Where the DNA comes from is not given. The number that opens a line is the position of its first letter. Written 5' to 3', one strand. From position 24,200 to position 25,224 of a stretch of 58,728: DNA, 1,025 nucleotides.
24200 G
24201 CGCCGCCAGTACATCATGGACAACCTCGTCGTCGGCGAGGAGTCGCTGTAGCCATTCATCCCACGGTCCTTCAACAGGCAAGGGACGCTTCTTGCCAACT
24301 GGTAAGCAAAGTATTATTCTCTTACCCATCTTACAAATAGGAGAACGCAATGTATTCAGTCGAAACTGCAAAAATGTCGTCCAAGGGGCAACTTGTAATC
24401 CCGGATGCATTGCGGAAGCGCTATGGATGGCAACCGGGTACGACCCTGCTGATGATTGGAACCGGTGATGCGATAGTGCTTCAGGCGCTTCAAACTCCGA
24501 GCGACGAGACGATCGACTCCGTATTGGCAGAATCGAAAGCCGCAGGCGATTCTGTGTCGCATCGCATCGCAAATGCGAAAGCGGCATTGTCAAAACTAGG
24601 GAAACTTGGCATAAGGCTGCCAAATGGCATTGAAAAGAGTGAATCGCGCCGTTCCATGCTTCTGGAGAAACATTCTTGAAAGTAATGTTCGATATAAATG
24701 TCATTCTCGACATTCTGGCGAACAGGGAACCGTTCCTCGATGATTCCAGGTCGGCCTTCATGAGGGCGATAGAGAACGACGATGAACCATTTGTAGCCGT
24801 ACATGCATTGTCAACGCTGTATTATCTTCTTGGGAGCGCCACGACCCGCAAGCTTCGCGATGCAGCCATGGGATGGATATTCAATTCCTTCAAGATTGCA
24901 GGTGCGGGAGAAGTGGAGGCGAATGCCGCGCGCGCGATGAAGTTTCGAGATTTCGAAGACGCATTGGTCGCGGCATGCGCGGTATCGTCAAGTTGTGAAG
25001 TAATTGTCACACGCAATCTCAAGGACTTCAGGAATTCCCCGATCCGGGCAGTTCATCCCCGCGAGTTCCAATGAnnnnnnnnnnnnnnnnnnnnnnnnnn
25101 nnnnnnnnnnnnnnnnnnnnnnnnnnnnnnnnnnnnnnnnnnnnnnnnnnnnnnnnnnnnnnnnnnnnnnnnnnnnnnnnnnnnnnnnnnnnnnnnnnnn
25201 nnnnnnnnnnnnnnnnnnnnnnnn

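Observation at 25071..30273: TerB-N/TerB-C protein + DUF2791 (BrxD-like) ATPase + Lhr-like helicase: a Shango-type candidate anti-phage cassette in a PVC-like genome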

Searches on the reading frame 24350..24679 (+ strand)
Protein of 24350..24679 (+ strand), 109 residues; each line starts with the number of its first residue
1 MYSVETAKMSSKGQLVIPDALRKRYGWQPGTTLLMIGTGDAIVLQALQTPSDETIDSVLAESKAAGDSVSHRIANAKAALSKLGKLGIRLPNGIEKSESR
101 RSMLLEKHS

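Call 3: search_protein_families(library=pfam, proteins=[window:24350-24679:+], max_evalue=0.01)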
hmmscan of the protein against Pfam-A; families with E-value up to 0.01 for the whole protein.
window:24350-24679:+ (109 aa): 1 family
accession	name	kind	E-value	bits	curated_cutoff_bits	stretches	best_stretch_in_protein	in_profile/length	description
PF04014.23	MazE_antitoxin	-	1e-05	25.8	24.7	1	8-46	3-42/48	Antidote-toxin recognition MazE, bacterial antitoxin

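Call 4: search_protein_families(library=padloc, proteins=[window:24350-24679:+], max_evalue=0.01)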
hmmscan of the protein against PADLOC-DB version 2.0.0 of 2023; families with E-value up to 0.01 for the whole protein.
window:24350-24679:+ (109 aa): 0 families

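Call 26: search_protein_families(library=ncbifam, proteins=[window:24350-24679:+], max_evalue=0.001)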
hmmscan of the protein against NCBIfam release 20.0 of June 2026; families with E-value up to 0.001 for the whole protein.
window:24350-24679:+ (109 aa): 1 family
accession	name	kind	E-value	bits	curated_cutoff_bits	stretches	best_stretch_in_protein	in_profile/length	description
TIGR01439.1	lp_hng_hel_AbrB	domain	1.3e-06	28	28.3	1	7-44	2-40/44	transcriptional regulator, AbrB family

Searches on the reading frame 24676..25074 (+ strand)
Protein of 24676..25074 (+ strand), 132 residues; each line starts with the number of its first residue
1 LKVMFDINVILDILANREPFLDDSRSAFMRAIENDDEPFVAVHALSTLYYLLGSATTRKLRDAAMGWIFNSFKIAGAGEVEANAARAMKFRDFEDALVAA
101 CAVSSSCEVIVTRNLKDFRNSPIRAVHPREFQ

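Call 3: search_protein_families(library=pfam, proteins=[window:24676-25074:+], max_evalue=0.01)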
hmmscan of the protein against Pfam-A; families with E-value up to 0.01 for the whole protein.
window:24676-25074:+ (132 aa): 2 families
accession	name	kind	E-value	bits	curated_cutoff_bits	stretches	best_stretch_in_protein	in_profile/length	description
PF13470.12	PIN_3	-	3.1e-18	67.1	27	1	2-115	1-114/115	PIN domain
PF01850.27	PIN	-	2.1e-05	25.5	23.6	1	4-116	2-113/120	PIN domain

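Call 4: search_protein_families(library=padloc, proteins=[window:24676-25074:+], max_evalue=0.01)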
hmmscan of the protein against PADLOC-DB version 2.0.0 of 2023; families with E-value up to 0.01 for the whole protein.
window:24676-25074:+ (132 aa): 0 families

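Call 26: search_protein_families(library=ncbifam, proteins=[window:24676-25074:+], max_evalue=0.001)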
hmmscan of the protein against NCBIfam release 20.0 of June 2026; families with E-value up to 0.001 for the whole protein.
window:24676-25074:+ (132 aa): 1 family
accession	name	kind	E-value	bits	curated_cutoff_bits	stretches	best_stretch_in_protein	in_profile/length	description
NF046100.1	RSP_2648_fam_PIN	equivalog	3.2e-06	27.2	170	1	80-121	71-112/177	RSP_2648 family PIN domain-containing protein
